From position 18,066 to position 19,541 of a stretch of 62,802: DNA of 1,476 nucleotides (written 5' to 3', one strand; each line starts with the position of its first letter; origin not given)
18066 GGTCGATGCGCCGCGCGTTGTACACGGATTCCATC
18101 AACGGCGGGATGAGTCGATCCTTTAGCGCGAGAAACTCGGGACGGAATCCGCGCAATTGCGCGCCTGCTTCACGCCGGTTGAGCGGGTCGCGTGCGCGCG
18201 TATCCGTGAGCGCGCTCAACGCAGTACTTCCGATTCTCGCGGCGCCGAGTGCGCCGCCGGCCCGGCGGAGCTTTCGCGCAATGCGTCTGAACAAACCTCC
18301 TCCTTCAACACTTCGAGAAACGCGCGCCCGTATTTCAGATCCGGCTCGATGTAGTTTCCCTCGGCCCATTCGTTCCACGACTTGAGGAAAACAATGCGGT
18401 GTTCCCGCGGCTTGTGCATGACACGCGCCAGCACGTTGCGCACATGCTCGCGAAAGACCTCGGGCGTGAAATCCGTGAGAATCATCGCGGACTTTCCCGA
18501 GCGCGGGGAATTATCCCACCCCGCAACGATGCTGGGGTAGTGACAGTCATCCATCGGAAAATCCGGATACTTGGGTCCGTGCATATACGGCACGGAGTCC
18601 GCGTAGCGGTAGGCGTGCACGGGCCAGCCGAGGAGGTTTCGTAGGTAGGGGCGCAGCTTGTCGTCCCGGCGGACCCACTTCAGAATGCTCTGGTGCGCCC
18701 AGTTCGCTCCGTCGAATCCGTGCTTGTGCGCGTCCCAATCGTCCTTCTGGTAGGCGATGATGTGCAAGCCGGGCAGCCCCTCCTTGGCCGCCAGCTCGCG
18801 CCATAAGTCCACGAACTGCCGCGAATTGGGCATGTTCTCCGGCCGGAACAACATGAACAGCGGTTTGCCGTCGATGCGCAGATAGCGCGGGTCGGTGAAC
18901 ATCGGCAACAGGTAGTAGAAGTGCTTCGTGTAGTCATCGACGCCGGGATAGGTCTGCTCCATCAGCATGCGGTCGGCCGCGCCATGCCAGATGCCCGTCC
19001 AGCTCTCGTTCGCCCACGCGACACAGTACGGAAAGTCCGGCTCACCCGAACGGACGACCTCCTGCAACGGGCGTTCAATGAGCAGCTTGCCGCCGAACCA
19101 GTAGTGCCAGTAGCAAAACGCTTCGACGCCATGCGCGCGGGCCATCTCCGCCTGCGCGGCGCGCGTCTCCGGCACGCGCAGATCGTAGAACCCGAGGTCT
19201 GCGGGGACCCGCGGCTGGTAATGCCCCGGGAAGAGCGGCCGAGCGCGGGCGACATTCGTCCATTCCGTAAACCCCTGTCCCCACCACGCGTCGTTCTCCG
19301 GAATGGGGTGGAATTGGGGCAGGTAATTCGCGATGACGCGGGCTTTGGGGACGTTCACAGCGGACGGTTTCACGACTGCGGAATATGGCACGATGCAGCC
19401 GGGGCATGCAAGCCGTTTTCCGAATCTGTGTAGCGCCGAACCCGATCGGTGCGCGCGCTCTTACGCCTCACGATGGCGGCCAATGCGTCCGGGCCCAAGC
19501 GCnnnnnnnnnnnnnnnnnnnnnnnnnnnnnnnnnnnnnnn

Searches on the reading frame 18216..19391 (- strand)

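Call 54: search_protein_families(library=pfam, proteins=[window:18216-19391:-], max_evalue=0.001)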
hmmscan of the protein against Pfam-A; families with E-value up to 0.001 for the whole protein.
window:18216-19391:- (391 aa): 1 family
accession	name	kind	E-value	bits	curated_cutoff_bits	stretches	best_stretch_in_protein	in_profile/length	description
PF14307.12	Glyco_tran_WbsX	-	9.1e-133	443.5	25.1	1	19-361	1-349/350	Glycosyltransferase WbsX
